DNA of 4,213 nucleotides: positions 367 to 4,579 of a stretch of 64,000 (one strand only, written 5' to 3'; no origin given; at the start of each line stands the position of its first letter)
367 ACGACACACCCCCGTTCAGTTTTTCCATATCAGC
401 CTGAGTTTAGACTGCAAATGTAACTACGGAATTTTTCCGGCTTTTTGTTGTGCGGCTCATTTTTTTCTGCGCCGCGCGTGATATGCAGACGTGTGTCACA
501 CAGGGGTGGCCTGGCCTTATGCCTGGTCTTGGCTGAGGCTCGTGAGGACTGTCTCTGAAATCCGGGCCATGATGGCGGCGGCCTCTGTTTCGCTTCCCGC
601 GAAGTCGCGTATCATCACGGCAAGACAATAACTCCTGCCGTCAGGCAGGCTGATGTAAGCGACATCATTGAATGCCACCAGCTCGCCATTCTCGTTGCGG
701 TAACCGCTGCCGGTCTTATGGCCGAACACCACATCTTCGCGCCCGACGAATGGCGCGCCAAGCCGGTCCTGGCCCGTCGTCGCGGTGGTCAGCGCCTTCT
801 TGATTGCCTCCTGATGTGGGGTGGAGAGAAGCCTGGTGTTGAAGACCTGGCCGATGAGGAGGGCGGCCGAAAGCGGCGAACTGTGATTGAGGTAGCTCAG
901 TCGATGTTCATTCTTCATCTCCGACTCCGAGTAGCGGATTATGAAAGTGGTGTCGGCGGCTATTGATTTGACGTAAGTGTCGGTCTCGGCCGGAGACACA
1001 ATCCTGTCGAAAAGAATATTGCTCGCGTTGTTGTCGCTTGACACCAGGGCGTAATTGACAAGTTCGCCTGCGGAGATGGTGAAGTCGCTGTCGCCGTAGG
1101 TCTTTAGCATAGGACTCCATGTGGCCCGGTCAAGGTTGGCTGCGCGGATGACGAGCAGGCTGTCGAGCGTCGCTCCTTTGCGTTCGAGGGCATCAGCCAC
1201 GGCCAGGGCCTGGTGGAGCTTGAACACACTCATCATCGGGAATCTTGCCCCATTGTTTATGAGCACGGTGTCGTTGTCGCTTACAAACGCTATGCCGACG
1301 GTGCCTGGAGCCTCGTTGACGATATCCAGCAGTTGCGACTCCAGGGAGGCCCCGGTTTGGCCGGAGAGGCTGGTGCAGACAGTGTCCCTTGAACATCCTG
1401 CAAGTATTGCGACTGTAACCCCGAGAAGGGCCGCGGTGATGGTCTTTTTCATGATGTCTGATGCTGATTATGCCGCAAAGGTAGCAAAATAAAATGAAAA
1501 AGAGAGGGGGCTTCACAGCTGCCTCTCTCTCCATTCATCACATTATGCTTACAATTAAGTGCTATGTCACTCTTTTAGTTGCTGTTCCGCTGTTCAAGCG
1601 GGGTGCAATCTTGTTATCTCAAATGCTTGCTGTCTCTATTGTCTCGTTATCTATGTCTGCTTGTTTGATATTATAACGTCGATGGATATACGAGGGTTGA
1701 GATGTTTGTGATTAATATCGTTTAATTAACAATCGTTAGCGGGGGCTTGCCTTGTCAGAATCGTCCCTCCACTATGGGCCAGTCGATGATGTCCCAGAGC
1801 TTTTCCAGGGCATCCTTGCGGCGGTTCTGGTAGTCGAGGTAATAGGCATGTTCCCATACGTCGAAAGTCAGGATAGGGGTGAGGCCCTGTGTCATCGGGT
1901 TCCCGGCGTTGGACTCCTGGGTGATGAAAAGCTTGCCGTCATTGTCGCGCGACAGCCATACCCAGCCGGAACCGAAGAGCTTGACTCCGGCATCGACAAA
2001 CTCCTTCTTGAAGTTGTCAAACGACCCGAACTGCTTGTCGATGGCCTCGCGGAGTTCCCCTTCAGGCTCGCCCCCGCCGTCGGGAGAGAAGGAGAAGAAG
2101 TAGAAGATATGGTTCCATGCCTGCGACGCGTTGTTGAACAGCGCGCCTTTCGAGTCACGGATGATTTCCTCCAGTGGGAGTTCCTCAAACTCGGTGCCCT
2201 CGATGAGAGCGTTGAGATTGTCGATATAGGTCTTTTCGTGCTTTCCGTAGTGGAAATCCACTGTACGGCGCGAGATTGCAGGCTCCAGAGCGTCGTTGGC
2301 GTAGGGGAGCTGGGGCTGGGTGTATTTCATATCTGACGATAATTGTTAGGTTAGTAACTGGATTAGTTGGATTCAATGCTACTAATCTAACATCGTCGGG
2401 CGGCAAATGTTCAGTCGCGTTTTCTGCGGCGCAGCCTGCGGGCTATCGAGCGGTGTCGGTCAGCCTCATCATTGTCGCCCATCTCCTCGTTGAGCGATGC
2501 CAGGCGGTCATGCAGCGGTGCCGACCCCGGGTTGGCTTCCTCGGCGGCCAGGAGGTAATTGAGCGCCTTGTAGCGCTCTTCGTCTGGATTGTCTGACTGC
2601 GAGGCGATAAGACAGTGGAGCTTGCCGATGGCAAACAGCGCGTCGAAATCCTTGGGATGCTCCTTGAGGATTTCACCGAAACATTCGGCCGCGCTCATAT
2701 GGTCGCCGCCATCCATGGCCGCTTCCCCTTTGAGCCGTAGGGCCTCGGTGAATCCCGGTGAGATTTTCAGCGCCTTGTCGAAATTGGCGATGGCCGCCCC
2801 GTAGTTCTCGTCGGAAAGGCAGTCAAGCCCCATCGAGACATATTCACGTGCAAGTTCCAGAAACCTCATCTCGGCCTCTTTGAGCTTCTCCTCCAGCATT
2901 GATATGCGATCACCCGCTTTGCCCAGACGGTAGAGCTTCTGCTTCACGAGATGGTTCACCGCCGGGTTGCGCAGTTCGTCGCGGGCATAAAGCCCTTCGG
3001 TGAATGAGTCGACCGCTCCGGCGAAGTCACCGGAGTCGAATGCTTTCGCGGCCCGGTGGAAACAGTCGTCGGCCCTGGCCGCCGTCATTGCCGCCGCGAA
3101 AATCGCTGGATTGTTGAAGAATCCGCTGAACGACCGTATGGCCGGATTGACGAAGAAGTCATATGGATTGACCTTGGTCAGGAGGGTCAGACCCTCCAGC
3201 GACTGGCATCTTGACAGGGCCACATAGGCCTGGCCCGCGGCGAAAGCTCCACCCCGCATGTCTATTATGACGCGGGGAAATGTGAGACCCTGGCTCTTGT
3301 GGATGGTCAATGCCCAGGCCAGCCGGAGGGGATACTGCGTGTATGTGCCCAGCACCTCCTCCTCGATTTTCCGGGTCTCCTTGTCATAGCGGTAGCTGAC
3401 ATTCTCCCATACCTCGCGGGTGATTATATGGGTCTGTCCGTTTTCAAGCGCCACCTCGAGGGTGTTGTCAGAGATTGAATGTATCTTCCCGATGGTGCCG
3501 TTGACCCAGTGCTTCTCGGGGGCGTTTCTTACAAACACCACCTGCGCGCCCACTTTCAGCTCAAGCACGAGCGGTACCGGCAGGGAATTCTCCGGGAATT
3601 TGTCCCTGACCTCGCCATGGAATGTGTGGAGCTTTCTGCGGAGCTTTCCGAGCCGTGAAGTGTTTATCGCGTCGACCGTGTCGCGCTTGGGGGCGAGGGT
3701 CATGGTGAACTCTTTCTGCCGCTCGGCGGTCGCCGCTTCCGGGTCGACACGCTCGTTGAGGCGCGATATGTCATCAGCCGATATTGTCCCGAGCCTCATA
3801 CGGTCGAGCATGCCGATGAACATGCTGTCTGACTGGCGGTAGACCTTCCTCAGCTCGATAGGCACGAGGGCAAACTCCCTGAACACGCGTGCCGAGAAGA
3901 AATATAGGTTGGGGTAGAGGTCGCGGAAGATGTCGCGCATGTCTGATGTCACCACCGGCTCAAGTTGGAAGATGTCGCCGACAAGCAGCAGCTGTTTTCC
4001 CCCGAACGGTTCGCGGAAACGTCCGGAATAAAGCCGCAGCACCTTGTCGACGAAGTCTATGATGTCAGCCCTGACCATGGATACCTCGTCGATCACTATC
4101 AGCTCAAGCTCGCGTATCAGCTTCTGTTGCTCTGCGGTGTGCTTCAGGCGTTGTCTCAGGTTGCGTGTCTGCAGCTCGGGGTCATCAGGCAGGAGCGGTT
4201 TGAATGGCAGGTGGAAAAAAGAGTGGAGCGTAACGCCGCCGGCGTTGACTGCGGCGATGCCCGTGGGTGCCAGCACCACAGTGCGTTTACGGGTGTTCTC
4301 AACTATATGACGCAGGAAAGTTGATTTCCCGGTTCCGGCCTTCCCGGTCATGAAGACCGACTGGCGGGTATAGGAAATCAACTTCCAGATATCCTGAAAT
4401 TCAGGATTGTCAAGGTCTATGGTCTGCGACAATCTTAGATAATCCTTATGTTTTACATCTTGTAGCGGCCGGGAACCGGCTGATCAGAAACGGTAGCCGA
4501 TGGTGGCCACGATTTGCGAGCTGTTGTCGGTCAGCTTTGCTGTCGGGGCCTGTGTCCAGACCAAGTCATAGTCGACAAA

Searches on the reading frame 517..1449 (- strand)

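Call 59: search_protein_families(library=pfam, proteins=[window:517-1449:-], max_evalue=0.001)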
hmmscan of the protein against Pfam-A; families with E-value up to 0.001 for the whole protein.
window:517-1449:- (310 aa): 2 families
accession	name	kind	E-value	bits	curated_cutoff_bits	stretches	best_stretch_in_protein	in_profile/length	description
PF13354.11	Beta-lactamase2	-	7.9e-28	97.7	22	1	56-279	7-213/214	Beta-lactamase enzyme family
PF00144.29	Beta-lactamase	-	0.00018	21.2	27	1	53-147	19-116/329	Beta-lactamase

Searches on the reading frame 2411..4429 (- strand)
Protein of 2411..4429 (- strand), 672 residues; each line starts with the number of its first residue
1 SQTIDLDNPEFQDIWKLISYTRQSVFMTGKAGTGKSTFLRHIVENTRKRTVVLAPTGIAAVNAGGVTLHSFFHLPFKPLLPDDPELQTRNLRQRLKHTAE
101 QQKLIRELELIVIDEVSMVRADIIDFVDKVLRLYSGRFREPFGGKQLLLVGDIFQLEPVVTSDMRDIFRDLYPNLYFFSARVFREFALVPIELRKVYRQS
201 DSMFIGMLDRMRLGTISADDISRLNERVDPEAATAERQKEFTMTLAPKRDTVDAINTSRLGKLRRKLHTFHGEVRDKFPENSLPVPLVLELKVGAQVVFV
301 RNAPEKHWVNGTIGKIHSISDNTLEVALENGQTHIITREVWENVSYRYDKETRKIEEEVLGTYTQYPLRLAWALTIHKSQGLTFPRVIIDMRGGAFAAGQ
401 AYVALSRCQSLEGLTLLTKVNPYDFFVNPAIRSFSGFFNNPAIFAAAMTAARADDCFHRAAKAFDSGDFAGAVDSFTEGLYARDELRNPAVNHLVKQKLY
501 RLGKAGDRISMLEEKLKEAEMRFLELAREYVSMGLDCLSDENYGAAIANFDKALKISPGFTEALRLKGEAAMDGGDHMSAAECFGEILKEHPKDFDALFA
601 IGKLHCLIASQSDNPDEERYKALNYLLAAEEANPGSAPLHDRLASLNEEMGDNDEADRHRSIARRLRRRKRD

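Call 59: search_protein_families(library=pfam, proteins=[window:2411-4429:-], max_evalue=0.001)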
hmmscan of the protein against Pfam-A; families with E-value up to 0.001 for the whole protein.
window:2411-4429:- (672 aa): 15 families
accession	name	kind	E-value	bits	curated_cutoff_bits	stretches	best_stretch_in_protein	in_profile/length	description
PF05970.20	PIF1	-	7.1e-28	98.2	25.9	1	19-218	19-219/223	PIF1-like helicase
PF13604.12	AAA_30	-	6.1e-12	46.1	27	1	17-164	13-136/191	AAA domain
PF13245.12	AAA_19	-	3.3e-11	43.9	25.1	1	21-159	10-132/134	AAA domain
PF13401.12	AAA_22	-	5e-08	33.8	27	1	21-152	4-123/130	AAA domain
PF07719.23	TPR_2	-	9.8e-08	32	27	0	528-559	2-33/34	Tetratricopeptide repeat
PF14559.12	TPR_19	-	1.7e-07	31.9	25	1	539-596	3-59/68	Tetratricopeptide repeat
PF00515.34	TPR_1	-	8.7e-07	28.9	27.8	0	527-560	1-34/34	Tetratricopeptide repeat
PF13428.12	TPR_14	-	1.6e-06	28.7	23.5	0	562-603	2-43/44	Tetratricopeptide repeat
PF02689.20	Herpes_Helicase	-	3.3e-06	25.8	27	1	360-422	719-780/808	Helicase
PF13538.12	UvrD_C_2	-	6.6e-06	26.3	27.4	1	370-407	1-44/52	UvrD-like helicase C-terminal domain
PF01443.25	Viral_helicase1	-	8.6e-06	26.2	21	0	27-126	3-78/228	Viral superfamily 1 RNA helicase core domain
PF13431.12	TPR_17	-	1.4e-05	25.4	24.4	0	583-606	1-24/34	Tetratricopeptide repeat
PF13432.12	TPR_16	-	3.4e-05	24.6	32.7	0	567-604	3-40/65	Tetratricopeptide repeat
PF25062.1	ARM_TT21_N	-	0.00054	20.2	40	1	508-608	81-179/222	Tetratricopeptide repeat protein 21 N-terminal ARM repeat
PF13191.12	AAA_16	-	0.00068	20.6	32.6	0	23-76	25-66/167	AAA ATPase domain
